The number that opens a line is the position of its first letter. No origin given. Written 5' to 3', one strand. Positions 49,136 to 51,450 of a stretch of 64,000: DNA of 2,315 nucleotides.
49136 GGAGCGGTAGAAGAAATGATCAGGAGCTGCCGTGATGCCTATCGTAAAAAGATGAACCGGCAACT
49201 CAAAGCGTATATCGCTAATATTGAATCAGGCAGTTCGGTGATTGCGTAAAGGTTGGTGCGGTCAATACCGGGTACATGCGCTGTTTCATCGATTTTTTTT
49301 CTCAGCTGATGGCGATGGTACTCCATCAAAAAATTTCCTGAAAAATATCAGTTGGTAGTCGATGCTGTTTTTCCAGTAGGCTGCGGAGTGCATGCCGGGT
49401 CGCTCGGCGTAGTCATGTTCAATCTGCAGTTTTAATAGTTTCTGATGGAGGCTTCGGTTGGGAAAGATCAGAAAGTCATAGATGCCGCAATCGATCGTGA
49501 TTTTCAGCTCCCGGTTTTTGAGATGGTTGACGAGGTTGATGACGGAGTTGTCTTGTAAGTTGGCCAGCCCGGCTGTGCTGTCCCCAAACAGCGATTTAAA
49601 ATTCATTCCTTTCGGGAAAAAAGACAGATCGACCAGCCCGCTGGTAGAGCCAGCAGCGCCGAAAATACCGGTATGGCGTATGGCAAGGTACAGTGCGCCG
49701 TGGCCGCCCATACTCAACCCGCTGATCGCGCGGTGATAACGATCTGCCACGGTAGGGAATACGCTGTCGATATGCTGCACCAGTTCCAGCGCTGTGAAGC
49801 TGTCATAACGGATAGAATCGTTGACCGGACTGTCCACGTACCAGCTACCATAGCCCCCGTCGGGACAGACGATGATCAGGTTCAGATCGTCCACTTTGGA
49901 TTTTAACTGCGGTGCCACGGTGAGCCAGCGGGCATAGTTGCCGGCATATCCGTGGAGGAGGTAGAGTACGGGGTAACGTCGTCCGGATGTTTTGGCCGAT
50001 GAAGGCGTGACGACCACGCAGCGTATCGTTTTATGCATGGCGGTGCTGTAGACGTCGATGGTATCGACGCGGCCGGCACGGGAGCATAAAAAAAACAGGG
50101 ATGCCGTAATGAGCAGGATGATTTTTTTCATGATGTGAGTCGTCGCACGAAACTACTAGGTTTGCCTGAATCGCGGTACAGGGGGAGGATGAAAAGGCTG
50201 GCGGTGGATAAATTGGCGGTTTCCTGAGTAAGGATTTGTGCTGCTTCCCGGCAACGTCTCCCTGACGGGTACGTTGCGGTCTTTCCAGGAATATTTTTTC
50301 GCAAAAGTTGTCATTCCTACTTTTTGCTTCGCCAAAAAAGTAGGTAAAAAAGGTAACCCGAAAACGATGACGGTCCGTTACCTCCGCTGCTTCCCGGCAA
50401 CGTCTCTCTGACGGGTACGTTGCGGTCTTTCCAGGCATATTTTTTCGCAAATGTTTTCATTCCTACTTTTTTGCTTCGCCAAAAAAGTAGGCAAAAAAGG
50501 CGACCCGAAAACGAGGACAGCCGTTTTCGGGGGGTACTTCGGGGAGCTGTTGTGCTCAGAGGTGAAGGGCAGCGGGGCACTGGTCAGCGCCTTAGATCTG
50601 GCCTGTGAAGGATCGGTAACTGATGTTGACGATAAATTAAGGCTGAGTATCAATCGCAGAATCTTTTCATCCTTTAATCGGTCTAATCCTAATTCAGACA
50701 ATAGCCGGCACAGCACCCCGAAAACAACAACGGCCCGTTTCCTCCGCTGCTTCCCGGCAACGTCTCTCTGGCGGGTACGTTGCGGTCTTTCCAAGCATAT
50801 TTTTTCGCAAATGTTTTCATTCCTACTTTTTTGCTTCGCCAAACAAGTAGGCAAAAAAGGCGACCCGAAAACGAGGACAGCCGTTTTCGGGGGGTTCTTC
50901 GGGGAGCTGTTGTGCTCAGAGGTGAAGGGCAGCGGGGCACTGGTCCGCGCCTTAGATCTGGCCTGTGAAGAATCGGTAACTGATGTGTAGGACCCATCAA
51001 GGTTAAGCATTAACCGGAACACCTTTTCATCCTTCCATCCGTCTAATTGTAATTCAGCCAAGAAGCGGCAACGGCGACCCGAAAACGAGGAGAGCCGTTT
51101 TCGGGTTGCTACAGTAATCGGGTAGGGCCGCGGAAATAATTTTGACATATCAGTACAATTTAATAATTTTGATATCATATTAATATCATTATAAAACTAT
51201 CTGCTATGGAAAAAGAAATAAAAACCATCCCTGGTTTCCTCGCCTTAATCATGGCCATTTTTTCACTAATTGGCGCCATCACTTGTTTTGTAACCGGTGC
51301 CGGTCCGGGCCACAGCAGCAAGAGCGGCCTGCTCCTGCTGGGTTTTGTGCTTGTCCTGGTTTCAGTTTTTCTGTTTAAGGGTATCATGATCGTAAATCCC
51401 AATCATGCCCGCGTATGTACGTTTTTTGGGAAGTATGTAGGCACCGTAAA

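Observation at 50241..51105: Modular three-hairpin tandem repeat array (140+360+360 bp) in the largest non-coding gap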

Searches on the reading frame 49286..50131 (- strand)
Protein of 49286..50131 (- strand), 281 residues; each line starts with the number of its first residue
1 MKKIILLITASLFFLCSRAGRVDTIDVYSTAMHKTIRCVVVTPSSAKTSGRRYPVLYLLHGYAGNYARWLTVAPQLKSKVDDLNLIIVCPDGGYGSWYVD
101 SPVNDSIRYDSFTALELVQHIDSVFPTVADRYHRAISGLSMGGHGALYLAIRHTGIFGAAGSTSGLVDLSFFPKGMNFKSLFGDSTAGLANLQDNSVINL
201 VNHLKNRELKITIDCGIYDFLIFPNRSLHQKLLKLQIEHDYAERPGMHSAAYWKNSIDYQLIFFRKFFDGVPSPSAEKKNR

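Call 12: find_encoding_contigs(protein=window:49286-50131:-, flank=6000, max_places=10)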
Protein window:49286-50131:- (281 aa): no gene with exactly this product is on record in the collection.

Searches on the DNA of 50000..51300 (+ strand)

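Call 5: search_rna_families(source=window, start=50000, end=51300, threshold=evalue, max_evalue=10)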
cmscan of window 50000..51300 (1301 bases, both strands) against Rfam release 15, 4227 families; matches with E-value up to 10: 11.
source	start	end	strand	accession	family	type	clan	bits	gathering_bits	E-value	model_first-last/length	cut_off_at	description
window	50628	50683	-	RF03141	S4-Flavobacteria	Cis-reg; leader;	CL00119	23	35.2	0.21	1-33/33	no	S4-Flavobacteria ribosomal protein leader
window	50459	50497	+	RF03008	malK-II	Cis-reg;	-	20.1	52.9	1.7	1-50/50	no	malK-II RNA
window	50819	50857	+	RF03008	malK-II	Cis-reg;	-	18.9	52.9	3.2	1-50/50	no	malK-II RNA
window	50449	50514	-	RF03566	mir-4875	Gene; miRNA;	-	16.9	90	4.4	1-73/73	no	mir-4875 microRNA precursor family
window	50421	50512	+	RF01797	fstAT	Gene; antitoxin;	-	16.8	72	7.6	1-94/94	no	Fst antitoxin sRNA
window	50781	50872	+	RF01797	fstAT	Gene; antitoxin;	-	16.7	72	8.1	1-94/94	no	Fst antitoxin sRNA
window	50454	50499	-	RF03578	mir-3910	Gene; miRNA;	-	16.5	95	5.7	1-82/82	no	mir-3910 microRNA precursor family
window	51198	51256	-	RF01274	sR45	Gene; snRNA; snoRNA; CD-box;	-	16.3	40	1.4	1-55/55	no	Small nucleolar RNA sR45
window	51218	51289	-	RF02628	Hrs1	Gene; sRNA;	-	15.2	56.4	7.1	1-74/74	no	Hfq-regulated sRNA 1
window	50452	50501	+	RF03976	MIR898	Gene; miRNA;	-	14.9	75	7.7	1-154/154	no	MIR898 microRNA precursor family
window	50867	51112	+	RF02760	sR035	Gene; sRNA;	-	12.1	233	1.9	1-206/206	no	sR035 sRNA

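Call 48: search_dna_similar(query=window:50381-50740:+, collection=plasmids, mode=distant, max_evalue=0.001)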
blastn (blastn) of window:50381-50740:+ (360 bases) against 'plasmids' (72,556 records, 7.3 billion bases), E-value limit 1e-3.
No match.

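Call 49: search_dna_similar(query=window:50381-50740:+, collection=phages, mode=distant, max_evalue=0.001)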
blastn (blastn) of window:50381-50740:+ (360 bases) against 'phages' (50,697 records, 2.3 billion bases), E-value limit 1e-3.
No match.
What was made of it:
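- Tried and rejected: blastn against plasmids and phages: none (calls 48, 49).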

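Call 80: build_rna_model(alignment_id=A5, structure=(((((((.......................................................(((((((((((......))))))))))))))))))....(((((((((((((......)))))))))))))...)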
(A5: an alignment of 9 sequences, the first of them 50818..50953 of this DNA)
Model R1 built from alignment A5 (9 sequences, 136 columns); structure: as given.
model positions 136; base pairs 31; branch points 1; effective number of sequences 1.19; information 0.589 bits per position. Calibrated on 0.2 Mb of random sequence (short: E-values are rough).
structure used (alignment columns):
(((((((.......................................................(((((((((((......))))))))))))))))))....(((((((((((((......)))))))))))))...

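Call 81: search_with_rna_model(model_id=R1, sources=[window, L001, L002, L003, L007, L009, L022, L023, L024], max_evalue=1)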
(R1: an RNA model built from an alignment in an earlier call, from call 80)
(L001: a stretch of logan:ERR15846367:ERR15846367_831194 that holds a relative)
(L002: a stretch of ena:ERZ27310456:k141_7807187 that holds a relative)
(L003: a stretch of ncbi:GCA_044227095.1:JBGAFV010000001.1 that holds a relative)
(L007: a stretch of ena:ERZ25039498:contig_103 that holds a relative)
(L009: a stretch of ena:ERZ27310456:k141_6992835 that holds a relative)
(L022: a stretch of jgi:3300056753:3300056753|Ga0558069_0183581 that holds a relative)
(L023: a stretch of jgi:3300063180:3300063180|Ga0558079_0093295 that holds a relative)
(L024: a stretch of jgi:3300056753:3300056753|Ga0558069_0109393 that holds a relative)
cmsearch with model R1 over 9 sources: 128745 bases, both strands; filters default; matches with E-value up to 1: 34.
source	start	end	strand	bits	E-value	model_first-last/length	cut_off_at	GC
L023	2835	2970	+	168.9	3.1e-33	1-136/136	no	0.53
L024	1402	1537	+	167.5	6.1e-33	1-136/136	no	0.53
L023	2589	2724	+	161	1.4e-31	1-136/136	no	0.51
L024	1156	1291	+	161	1.4e-31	1-136/136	no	0.51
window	50458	50593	-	159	3.5e-31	1-136/136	no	0.55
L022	910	1044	+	157.2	8.5e-31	1-136/136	no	0.53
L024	1762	1896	+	155.2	2.2e-30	1-136/136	no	0.5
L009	9271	9405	+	154.9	2.5e-30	1-136/136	no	0.5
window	50818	50953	-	154.3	3.4e-30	1-136/136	no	0.57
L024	1941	2076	+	139.1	4.9e-27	1-136/136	no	0.52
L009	9632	9757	+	92.1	2.8e-17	1-136/136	no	0.52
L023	3196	3248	+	49.9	1.6e-08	1-53/136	3'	0.57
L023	2379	2479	+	46.6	8.3e-08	1-136/136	no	0.53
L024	946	1046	+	46.6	8.3e-08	1-136/136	no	0.53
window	50312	50384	-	40.7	1.4e-06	1-136/136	no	0.42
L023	2933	2989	-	27.6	0.00073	1-136/136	no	0.28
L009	9333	9405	-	22.9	0.0068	19-90/136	no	0.47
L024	1254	1297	-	22.2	0.0098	1-136/136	no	0.39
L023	2687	2730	-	22.2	0.0098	1-136/136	no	0.39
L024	1500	1546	-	20.4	0.023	1-136/136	no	0.34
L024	1824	1874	-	19.6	0.034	40-90/136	no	0.49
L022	972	1022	-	19.1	0.042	40-90/136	no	0.51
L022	1140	1182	+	18.6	0.053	1-136/136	no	0.47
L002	50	81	-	16.2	0.17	60-90/136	no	0.56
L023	2651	2678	-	15.2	0.28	63-90/136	no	0.61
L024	1218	1245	-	15.2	0.28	63-90/136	no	0.61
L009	9693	9720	-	13.7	0.55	63-90/136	no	0.57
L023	2897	2924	-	13.7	0.56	63-90/136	no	0.57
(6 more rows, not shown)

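Call 100: search_rna_families(source=L024, start=900, end=2200, threshold=evalue, max_evalue=5)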
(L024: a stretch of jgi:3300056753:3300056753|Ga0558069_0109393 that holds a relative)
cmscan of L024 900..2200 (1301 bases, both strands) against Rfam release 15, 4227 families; matches with E-value up to 5: 10.
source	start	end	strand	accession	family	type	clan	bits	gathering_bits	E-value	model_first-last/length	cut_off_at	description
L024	1481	1556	+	RF03642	MIR5743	Gene; miRNA;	-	20.1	111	0.99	1-81/81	no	MIR5743 microRNA precursor family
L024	1498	1536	-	RF03008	malK-II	Cis-reg;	-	20.1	52.9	1.7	1-50/50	no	malK-II RNA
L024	1677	1746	+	RF00071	SNORD73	Gene; snRNA; snoRNA; CD-box;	-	19.5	42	3.1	1-72/72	no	Small nucleolar RNA SNORD73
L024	1490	1546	+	RF03566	mir-4875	Gene; miRNA;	-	17.6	90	2.8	1-73/73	no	mir-4875 microRNA precursor family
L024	1233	1311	+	RF00845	MIR158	Gene; miRNA;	-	17.3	67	4.3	1-100/100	no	MIR158 microRNA precursor family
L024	1856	1888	-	RF00037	IRE_I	Cis-reg;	-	16.1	34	3.6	1-36/36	no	Iron response element I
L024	998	1062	+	RF03036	osmY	Gene; sRNA;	-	15.6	46.9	1.4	1-72/72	no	osmY RNA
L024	1248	1296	+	RF02260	MAT2A_A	Cis-reg;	-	15.6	40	3.8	1-65/65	no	MAT2A 3'UTR stem loop A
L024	1404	1535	-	RF03000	LOOT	Gene; sRNA;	-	15.5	46.4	4.7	1-121/121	no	LOOT RNA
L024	1850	1893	-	RF00705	mir-202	Gene; miRNA;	-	15.1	51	4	1-76/76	no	mir-202 microRNA precursor family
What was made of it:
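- On Any Rfam 15 RNA family (including riboswitches, Bacteroidota sRNAs and IS-associated RNAs): Only chance-level matches (E >= 0.2) appear in the array and in the L024 array, with no family recurring convincingly (calls 5, 100).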
